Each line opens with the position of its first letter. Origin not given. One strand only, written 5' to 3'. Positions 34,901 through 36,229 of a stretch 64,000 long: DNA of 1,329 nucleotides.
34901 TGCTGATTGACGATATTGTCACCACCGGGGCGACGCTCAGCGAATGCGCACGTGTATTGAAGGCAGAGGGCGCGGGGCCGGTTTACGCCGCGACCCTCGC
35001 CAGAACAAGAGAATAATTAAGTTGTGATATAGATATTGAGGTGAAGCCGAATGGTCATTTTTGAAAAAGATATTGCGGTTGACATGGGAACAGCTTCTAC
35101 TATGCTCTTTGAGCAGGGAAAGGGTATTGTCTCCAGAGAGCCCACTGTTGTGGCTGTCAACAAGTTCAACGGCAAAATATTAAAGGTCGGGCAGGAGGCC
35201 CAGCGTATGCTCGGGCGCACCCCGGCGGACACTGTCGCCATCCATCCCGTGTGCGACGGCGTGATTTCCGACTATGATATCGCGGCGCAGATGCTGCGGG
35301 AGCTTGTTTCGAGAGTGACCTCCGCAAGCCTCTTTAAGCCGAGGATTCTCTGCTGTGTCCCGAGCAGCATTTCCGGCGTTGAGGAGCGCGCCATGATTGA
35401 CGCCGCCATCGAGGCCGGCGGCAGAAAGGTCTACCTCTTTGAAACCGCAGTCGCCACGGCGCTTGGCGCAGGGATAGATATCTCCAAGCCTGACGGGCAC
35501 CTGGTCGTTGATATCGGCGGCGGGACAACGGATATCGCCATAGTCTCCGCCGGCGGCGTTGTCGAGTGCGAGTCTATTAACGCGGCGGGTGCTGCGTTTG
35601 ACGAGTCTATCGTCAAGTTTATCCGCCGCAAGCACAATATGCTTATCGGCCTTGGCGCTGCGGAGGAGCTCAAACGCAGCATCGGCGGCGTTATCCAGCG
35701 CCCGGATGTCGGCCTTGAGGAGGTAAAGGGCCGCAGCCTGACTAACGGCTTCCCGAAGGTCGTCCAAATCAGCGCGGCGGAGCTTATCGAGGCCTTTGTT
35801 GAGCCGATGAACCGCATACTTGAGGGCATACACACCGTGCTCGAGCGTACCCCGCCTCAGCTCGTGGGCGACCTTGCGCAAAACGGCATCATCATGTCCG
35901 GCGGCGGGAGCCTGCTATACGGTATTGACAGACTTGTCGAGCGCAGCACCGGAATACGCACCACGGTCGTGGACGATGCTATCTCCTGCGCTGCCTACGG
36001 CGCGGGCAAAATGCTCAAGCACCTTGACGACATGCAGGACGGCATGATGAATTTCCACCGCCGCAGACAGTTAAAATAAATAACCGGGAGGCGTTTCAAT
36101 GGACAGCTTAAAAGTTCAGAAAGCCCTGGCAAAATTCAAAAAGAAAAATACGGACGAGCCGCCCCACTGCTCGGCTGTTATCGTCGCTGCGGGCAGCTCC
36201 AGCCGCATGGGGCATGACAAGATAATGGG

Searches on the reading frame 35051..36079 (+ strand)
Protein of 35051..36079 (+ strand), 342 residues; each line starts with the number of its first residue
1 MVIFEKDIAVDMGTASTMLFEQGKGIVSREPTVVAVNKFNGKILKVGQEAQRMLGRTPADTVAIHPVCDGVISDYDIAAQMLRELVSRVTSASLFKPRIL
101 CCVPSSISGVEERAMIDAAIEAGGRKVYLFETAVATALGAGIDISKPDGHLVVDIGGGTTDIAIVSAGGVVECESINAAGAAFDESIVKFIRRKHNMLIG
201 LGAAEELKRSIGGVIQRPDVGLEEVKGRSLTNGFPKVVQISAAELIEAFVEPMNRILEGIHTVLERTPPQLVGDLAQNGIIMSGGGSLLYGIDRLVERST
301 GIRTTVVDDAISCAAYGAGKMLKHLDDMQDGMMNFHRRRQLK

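Call 42: list_cluster_members(proteins=[window:35051-36079:+, window:42333-42569:+, window:42601-43200:+, window:43241-43429:+, window:45741-46238:+, window:54842-55582:+, window:55939-56406:+, window:56407-56925:+])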
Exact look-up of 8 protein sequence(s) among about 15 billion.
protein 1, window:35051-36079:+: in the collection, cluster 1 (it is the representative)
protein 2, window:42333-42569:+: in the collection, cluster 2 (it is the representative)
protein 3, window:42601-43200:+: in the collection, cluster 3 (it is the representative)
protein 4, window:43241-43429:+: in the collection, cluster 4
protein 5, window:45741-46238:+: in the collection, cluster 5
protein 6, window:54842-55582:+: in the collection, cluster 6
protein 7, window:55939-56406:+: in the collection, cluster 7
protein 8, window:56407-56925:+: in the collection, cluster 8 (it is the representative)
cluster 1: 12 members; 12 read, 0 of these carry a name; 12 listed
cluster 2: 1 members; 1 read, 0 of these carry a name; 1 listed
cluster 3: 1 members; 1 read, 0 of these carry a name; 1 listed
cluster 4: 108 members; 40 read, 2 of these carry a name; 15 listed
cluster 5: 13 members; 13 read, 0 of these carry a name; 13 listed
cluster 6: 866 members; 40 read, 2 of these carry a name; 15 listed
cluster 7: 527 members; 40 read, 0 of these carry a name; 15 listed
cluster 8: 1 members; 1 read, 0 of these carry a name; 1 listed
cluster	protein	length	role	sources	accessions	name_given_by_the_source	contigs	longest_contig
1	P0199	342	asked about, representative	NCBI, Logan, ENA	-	-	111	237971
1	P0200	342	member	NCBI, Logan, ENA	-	-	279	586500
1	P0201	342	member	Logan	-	-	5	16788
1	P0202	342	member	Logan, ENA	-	-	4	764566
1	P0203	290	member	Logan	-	-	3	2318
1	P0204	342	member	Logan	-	-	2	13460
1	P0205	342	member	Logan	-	-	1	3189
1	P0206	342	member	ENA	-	-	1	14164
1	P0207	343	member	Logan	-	-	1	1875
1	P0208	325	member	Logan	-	-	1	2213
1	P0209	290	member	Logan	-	-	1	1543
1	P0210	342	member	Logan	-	-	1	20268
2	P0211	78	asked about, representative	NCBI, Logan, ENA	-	-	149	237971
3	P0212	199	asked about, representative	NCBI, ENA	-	-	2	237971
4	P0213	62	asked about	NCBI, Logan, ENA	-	-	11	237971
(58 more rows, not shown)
